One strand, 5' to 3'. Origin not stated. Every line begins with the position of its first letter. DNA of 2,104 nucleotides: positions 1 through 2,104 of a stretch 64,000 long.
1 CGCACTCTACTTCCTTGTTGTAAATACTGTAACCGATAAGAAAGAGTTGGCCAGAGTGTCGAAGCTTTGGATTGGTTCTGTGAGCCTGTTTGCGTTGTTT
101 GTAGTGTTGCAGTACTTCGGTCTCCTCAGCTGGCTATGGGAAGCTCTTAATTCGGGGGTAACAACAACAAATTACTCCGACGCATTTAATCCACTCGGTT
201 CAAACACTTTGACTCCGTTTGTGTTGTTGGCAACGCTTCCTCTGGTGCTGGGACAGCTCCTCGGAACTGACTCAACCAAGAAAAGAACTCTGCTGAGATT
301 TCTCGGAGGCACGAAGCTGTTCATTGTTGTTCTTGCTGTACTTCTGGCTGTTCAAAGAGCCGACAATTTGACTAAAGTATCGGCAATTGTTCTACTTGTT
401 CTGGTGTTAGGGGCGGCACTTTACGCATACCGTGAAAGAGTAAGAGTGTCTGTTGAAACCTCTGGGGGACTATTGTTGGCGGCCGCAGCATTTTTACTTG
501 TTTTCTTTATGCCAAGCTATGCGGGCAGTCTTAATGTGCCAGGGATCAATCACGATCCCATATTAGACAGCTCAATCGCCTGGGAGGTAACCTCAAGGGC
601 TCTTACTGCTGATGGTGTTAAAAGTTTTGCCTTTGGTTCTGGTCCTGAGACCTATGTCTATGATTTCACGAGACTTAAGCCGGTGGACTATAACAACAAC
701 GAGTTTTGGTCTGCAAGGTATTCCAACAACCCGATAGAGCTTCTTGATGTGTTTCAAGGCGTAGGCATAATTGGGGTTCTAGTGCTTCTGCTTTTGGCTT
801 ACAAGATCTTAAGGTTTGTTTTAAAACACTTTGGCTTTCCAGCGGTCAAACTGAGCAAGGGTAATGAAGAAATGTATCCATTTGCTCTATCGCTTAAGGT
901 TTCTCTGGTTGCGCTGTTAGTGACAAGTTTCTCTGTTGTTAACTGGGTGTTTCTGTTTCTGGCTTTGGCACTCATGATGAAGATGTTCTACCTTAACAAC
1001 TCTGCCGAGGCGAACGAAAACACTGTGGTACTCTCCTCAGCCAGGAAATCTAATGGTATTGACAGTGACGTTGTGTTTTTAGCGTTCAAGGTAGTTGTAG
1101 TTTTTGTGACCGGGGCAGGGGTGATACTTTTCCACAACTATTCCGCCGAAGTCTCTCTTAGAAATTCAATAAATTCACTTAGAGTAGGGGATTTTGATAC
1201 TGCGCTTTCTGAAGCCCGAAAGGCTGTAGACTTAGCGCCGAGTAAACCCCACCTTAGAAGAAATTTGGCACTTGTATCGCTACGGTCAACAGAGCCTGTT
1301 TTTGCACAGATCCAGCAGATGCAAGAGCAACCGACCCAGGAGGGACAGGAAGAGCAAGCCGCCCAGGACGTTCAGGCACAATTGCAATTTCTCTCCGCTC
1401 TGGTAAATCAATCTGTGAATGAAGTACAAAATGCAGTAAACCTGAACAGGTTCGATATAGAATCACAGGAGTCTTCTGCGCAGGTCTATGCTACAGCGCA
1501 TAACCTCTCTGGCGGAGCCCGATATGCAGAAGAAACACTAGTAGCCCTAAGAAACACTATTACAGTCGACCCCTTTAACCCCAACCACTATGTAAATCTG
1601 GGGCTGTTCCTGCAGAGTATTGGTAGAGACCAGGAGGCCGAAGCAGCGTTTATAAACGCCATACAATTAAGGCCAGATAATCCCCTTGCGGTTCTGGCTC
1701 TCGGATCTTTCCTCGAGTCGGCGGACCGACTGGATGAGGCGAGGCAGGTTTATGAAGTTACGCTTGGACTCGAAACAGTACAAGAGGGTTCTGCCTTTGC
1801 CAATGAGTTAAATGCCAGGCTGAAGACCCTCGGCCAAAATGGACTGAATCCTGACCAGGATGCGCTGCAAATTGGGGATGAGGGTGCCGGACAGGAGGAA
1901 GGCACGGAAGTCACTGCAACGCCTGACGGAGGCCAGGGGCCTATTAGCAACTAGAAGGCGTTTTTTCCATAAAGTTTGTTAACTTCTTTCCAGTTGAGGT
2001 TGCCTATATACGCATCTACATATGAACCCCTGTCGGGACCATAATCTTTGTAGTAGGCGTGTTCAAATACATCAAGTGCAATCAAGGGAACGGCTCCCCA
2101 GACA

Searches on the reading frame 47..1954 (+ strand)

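Call 61: search_protein_families(library=pfam, proteins=[window:47-1954:+], max_evalue=0.00001)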
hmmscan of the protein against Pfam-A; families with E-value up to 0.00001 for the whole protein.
window:47-1954:+ (635 aa): 8 families
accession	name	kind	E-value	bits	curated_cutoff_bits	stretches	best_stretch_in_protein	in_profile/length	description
PF13432.12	TPR_16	-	1e-08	35.9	32.7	0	529-571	14-56/65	Tetratricopeptide repeat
PF13431.12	TPR_17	-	7.8e-08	32.5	24.4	0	503-532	4-33/34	Tetratricopeptide repeat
PF14559.12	TPR_19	-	1.1e-06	29.3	25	0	529-570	8-49/68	Tetratricopeptide repeat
PF13414.12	TPR_11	-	1.2e-06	28.5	26.8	0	526-553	8-35/42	TPR repeat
PF13428.12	TPR_14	-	1.6e-06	28.7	23.5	0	516-553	5-42/44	Tetratricopeptide repeat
PF13181.12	TPR_8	-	2.8e-06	27.5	25.7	0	515-545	4-34/34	Tetratricopeptide repeat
PF23914.1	TPR_CcmH_CycH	-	5.6e-06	26.7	42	0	499-556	37-94/158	Cytochrome c-type biogenesis protein H TPR domain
PF07719.23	TPR_2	-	7.6e-06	26.1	27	0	515-545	4-34/34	Tetratricopeptide repeat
